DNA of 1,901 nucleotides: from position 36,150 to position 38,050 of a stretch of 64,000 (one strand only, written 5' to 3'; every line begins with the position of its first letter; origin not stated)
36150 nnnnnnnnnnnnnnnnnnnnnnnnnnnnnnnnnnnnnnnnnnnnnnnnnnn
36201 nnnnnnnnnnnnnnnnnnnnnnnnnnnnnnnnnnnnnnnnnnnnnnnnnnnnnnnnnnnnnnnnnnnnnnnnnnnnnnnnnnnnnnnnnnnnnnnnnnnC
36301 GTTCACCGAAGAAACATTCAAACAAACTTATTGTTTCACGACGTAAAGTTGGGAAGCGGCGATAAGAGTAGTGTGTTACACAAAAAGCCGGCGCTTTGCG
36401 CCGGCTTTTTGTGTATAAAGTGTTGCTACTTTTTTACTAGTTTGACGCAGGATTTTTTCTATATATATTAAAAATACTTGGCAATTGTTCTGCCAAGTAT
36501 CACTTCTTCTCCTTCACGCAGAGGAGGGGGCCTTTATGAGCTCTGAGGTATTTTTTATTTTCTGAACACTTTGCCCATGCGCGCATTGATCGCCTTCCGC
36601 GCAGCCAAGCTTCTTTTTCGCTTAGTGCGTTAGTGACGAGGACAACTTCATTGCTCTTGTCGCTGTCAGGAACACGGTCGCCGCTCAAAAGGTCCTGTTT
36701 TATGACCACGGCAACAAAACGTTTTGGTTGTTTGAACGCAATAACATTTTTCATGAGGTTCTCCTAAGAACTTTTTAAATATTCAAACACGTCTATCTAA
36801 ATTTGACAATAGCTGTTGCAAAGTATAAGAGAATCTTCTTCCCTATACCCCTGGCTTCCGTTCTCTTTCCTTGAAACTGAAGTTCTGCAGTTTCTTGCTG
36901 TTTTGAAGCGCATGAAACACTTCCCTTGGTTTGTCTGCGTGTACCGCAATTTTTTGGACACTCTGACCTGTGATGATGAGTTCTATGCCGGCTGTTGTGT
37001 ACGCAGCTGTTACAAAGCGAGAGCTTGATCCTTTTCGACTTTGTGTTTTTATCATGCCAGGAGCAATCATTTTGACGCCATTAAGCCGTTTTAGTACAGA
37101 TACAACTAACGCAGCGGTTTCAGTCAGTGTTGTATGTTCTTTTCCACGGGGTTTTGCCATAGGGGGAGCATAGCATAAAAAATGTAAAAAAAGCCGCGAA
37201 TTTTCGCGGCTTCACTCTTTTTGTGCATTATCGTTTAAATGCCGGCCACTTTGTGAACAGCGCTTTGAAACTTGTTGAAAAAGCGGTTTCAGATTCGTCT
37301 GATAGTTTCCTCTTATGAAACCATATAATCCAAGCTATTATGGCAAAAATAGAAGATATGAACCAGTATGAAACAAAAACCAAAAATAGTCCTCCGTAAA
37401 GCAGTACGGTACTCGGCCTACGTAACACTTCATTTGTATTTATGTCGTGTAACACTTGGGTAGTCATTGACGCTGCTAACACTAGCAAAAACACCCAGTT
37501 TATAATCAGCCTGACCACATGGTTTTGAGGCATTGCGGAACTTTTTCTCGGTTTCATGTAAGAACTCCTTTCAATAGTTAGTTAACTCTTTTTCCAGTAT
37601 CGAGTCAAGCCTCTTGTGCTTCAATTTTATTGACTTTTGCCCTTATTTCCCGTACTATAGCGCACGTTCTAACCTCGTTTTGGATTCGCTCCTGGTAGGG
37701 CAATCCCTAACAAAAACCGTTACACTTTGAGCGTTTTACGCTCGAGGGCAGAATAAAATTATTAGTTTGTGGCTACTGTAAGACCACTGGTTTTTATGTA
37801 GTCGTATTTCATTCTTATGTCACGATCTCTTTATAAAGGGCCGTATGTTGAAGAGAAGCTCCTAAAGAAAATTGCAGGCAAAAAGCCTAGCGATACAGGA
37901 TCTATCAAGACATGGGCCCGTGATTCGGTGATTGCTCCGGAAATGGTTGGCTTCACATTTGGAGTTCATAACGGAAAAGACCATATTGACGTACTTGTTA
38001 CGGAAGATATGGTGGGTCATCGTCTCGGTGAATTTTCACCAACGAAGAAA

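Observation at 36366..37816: S10 operon interrupted between rplB and rpsS by three opposite-strand small genes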

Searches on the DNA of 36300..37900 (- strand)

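Call 37: search_rna_families(source=window, start=36300, end=37900, threshold=evalue, max_evalue=10)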
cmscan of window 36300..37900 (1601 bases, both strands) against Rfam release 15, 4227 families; matches with E-value up to 10: 39.
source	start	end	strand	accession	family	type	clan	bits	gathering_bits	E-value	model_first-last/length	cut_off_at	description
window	36322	36414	+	RF00506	Thr_leader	Cis-reg; leader;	-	40.4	55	1.2e-05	1-118/118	no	Threonine operon leader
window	36377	36491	-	RF02432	SpF25_sRNA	Gene; sRNA;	-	31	48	0.011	1-102/102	no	Streptococcus sRNA SpF25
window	36378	36445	-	RF00506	Thr_leader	Cis-reg; leader;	-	29.2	55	0.0051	1-118/118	no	Threonine operon leader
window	36373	36419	+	RF00665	mir-290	Gene; miRNA;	CL00096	28.1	51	0.0053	1-70/70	no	mir-290 microRNA precursor family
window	36370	36555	-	RF00125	IS128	Gene; sRNA;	-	26.5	80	0.0069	1-209/209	no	IS128 RNA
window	37186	37245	-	RF00512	Leu_leader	Cis-reg; leader;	-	25.1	50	0.017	1-148/148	no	Leucine operon leader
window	37184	37299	-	RF01859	Phe_leader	Cis-reg; leader;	-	24.5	55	0.24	1-125/125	no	Phenylalanine leader peptide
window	36384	36437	-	RF02844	RefA9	Gene; antisense;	-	23.3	49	0.91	1-64/64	no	Enterococcus sRNA A9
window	36383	36506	-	RF01796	frnS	Gene; sRNA;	-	23.2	60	0.33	1-119/119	no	Fumarate/nitrate reductase regulator sRNA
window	37176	37246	-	RF01770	rimP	Cis-reg; leader;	-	23.1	47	0.59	1-102/102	no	Gammaprotebacteria rimP leader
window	36327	36416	+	RF01485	rli61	Cis-reg;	-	23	50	0.25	1-106/106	no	Listeria sRNA rli61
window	36372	36414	+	RF02056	STnc390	Gene; sRNA;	-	22.9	50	0.043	11-56/60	no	Salmonella sRNA STnc390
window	36381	36437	-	RF00512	Leu_leader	Cis-reg; leader;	-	22.2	50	0.091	1-148/148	no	Leucine operon leader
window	36386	36498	+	RF01828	SprD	Gene; sRNA;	-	21.7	100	0.082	1-142/142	no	Small pathogenicity island RNA D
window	36374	36460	-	RF02053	STnc430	Gene; sRNA;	-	21.7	47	1.5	1-162/162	no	Enterobacterial sRNA STnc430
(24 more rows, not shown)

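Call 54: search_rna_families(sources=[L048, L036, L039, L077, L086, L060, L013, L027], threshold=gathering)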
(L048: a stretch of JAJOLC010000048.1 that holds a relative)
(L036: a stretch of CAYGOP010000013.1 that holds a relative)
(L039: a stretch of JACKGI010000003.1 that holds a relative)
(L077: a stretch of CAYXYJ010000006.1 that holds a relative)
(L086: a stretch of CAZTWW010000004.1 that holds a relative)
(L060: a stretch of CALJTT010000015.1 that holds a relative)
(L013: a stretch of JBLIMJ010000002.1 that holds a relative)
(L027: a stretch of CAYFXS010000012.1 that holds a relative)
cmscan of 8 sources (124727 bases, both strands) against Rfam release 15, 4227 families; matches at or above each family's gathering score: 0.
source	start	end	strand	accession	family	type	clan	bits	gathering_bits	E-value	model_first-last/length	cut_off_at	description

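Call 81: build_rna_model(alignment_id=A2, structure=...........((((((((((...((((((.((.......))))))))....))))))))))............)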
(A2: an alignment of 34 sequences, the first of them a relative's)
Model R1 built from alignment A2 (34 sequences, 74 columns); structure: as given.
model positions 72; base pairs 18; branch points 0; effective number of sequences 5.34; information 0.783 bits per position. Calibrated on 0.2 Mb of random sequence (short: E-values are rough).
structure used (alignment columns):
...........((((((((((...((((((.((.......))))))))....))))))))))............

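Call 82: search_with_rna_model(model_id=R1, sources=[window, L007, L009, L011, L013, L014, L015, L016, L018, L019, L020, L021, L022, L023, L024, L025, L026, L027, L028, L029, L030, L031, L032, L033, L034, L035, L036, L037, L038, L039, L040, L041, L042, L043, L044, L045, L046, L047, L048, L049, L050, L051, L052, L053, L054, L055, L056, L057, L058, L059, L060, L061, L062, L063, L064, L065, L066, L067, L068, L069, L070, L071, L072, L073, L074, L075, L076, L077, L078, L079, L080, L081, L082, L083, L084, L085, L086, L087, L088, L089, L090], max_evalue=1)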
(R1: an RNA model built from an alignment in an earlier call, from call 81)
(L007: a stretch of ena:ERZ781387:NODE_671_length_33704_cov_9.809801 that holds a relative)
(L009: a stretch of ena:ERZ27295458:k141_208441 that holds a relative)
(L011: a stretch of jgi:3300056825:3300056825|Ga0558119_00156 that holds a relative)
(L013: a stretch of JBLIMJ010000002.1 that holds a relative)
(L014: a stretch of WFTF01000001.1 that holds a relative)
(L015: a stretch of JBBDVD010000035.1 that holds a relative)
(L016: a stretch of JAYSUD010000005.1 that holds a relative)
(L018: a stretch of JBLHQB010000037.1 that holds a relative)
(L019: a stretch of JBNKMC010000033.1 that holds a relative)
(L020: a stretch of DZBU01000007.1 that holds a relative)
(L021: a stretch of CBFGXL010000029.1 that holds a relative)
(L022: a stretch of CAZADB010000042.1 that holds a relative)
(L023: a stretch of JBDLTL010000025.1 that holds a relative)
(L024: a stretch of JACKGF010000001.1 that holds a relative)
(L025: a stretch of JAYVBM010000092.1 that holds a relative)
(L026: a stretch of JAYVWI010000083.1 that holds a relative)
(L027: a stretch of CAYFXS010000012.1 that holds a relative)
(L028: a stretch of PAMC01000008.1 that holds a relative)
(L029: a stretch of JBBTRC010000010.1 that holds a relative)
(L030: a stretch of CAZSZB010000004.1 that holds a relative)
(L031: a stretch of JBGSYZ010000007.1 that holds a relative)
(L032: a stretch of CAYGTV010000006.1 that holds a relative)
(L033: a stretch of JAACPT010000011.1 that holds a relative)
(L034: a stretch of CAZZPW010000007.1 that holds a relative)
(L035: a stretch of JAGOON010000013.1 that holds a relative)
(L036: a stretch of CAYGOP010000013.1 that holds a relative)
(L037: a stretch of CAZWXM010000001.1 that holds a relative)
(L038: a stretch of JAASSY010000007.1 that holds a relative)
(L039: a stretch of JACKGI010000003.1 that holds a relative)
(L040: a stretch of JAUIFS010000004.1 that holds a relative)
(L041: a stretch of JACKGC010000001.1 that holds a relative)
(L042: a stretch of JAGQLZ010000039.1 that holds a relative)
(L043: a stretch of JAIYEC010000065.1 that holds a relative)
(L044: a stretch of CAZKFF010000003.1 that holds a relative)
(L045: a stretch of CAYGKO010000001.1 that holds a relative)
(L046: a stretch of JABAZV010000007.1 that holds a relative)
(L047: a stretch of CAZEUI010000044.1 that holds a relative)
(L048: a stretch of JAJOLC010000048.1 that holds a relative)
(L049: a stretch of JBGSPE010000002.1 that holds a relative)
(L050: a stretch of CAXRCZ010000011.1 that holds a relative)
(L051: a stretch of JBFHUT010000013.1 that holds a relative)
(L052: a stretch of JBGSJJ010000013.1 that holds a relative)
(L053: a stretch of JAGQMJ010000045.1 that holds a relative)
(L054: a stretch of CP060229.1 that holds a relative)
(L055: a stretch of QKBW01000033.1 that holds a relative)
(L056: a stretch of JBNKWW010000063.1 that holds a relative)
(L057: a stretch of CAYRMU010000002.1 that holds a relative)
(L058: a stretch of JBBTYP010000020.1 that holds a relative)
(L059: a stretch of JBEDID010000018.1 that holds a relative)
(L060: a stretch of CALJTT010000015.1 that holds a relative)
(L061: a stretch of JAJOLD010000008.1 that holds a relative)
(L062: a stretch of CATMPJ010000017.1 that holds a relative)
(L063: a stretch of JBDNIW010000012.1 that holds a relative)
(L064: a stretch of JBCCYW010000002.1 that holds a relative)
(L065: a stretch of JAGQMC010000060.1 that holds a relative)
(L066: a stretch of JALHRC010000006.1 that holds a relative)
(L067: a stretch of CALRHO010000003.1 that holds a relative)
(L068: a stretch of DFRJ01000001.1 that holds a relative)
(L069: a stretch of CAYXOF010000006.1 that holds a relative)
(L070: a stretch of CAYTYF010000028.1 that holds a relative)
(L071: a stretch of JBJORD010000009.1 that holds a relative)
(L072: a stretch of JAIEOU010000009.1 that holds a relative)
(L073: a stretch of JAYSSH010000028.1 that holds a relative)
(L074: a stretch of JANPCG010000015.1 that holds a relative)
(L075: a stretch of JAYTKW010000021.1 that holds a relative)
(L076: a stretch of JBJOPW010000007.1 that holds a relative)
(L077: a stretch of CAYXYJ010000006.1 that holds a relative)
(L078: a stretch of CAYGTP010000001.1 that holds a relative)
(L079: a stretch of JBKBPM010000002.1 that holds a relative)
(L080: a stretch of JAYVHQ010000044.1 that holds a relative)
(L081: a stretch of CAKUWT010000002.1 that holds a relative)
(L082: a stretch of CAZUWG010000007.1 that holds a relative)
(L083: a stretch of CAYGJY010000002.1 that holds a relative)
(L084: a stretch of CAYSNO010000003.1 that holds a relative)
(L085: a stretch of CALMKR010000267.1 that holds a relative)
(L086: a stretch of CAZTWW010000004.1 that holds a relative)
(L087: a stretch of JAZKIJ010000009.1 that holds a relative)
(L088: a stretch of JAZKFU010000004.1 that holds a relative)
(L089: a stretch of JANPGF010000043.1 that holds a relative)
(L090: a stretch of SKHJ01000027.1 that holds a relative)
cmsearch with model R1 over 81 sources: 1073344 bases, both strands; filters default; matches with E-value up to 1: 65.
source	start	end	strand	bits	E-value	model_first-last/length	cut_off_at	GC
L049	6919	6990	-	86.2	1.8e-19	1-72/72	no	0.49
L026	5433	5504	-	85.3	3e-19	1-72/72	no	0.46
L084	7210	7281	-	84.2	6e-19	1-72/72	no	0.5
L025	4037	4108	-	83.7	7.9e-19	1-72/72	no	0.5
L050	7179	7250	-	82.8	1.4e-18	1-72/72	no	0.5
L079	6502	6573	-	82.6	1.6e-18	1-72/72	no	0.53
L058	7196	7267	-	82.4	1.8e-18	1-72/72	no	0.49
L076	2631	2702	-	82.3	2e-18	1-72/72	no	0.51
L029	7084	7155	-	82.2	2e-18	1-72/72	no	0.54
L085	3663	3734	-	81.2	3.7e-18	1-72/72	no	0.53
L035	5185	5256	-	80.3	6.5e-18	1-72/72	no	0.54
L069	7577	7648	-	80.1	7.3e-18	1-72/72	no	0.49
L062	6350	6421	-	79.2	1.3e-17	1-72/72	no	0.47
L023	7026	7097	-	79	1.4e-17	1-72/72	no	0.56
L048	7745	7816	-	78.8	1.7e-17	1-72/72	no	0.51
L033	7742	7813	-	78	2.7e-17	1-72/72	no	0.46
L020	86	157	-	77.8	3e-17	1-72/72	no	0.44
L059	6536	6607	-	77.8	3e-17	1-72/72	no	0.51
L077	7630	7701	-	77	5e-17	1-72/72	no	0.56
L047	1372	1443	-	76.9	5.3e-17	1-72/72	no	0.5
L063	7811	7882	-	76.6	6.2e-17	1-72/72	no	0.54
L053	1820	1891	-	76.6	6.5e-17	1-72/72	no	0.51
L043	174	245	-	74.6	2.2e-16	1-72/72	no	0.56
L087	7169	7240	-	73.9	3.4e-16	1-72/72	no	0.46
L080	3890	3961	-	73.3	4.9e-16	1-72/72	no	0.43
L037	6194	6265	-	73.3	4.9e-16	1-72/72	no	0.54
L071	7803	7874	-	73.3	5e-16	1-72/72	no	0.5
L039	7252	7323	-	72.9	6.4e-16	1-72/72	no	0.56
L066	5857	5928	-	72.4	8.5e-16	1-72/72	no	0.49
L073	6491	6562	-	72.2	9.3e-16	1-72/72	no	0.46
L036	5274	5345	-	72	1.1e-15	1-72/72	no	0.54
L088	7168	7239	-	71.8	1.2e-15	1-72/72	no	0.43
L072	7753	7824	-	70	3.7e-15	1-72/72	no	0.51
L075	6411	6482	-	69.6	4.7e-15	1-72/72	no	0.44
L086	7198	7269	-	68.2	1.1e-14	1-72/72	no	0.57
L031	7215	7286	-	67.6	1.7e-14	1-72/72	no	0.44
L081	6318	6389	-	63.5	2e-13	1-72/72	no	0.46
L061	7137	7208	-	53.2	1.1e-10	1-72/72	no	0.39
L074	7180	7251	-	52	2.3e-10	1-72/72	no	0.42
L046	6655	6728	-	50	8.2e-10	1-72/72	no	0.5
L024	6775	6845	-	42.2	1e-07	1-72/72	no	0.45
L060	3571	3642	-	28.2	0.00054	1-72/72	no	0.47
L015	2964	3035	-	26.2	0.0018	1-72/72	no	0.51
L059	6537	6608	+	25.1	0.0035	1-72/72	no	0.5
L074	7181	7252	+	23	0.013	1-72/72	no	0.42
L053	1821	1892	+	22.2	0.021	1-72/72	no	0.5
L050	7180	7251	+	21.7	0.029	1-72/72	no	0.5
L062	6351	6422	+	21.7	0.029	1-72/72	no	0.46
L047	1373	1444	+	21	0.045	1-72/72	no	0.49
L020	87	158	+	20.6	0.057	1-72/72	no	0.44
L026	5434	5505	+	20.5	0.059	1-72/72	no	0.46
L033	7743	7814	+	20.5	0.061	1-72/72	no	0.44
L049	6920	6991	+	20.4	0.062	1-72/72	no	0.49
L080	3891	3962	+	19.7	0.1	1-72/72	no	0.44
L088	7169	7240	+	19.5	0.11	1-72/72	no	0.44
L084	7211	7282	+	19.4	0.12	1-72/72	no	0.5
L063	7812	7883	+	19.1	0.14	1-72/72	no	0.53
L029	7085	7156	+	19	0.16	1-72/72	no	0.54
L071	7804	7875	+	18.9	0.16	1-72/72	no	0.5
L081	6319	6390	+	18.9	0.16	1-72/72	no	0.46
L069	7578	7649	+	18.7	0.18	1-72/72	no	0.47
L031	7216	7287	+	18.4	0.21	1-72/72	no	0.43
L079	6503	6574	+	18.1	0.26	1-72/72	no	0.53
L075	6412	6483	+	17.6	0.35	1-72/72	no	0.44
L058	7197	7268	+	16.6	0.64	1-72/72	no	0.49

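Call 104: search_rna_families(source=L079, start=6290, end=6700, threshold=evalue, max_evalue=5)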
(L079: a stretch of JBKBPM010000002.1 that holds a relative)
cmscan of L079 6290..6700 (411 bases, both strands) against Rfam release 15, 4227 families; matches with E-value up to 5: 1.
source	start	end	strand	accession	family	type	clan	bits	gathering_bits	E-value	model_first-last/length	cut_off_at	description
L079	6368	6437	-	RF01625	ceN28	Gene; snRNA; snoRNA; CD-box;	-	14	70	4.9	1-88/88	no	Caenorhabditis snoRNA ceN28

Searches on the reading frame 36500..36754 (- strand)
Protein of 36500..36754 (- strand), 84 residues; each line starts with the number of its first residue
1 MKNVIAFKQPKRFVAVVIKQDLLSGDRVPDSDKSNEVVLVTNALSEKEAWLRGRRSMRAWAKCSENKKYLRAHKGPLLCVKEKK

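Call 4: search_protein_families(library=pfam, proteins=[window:36500-36754:-], max_evalue=1)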
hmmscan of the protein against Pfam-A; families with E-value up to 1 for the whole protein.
window:36500-36754:- (84 aa): 0 families

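Call 5: search_protein_families(library=ncbifam, proteins=[window:36500-36754:-], max_evalue=1)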
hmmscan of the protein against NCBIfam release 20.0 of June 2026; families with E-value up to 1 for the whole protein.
window:36500-36754:- (84 aa): 0 families

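Call 12: find_homologous_proteins(query=window:36500-36754:-, max_evalue=0.001)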
Query window:36500-36754:- (84 aa): 1 proteins with E <= 0.001 among 1 candidates.
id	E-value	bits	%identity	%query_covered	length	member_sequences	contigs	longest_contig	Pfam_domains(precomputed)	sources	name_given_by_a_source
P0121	2.5e-48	178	100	100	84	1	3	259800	-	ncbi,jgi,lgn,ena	-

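Call 40: search_protein_families(library=padloc, proteins=[window:36500-36754:-], max_evalue=1)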
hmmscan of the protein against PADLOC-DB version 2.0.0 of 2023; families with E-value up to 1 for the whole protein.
window:36500-36754:- (84 aa): 0 families

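Call 41: search_protein_families(library=phrogs, proteins=[window:36500-36754:-], max_evalue=1)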
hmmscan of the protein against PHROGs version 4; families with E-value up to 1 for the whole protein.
window:36500-36754:- (84 aa): 0 families

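Call 95: search_solved_structures(query=window:36500-36754:-, max_evalue=10)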
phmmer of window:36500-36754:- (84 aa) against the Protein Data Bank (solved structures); distinct sequences matched with E-value up to 10: 0.

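Call 102: predict_structure(protein=window:36500-36754:-)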
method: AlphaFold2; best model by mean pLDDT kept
length: 84 residues; sequences in the alignment: 1
mean_pLDDT: 46.4   pTM: 0.33
mean pLDDT of the five models: 46.4, 42.9, 40.6, 38.8, 30.9
residues with pLDDT >= 90: 0; 70-90: 0; 50-70: 31; < 50: 53
segments of 3 or more residues with pLDDT < 50: 1-3, 6-14, 18-44, 70-78, 82-84
pLDDT, mean of each block of 10 residues (from residue 1): 45 46 35 41 48 58 53 46 46
secondary structure, 60 per line:
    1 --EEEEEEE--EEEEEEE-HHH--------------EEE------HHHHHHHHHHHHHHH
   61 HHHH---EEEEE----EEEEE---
elements in order: E3-9 E12-18 E37-39 H46-64 E68-72 E77-81
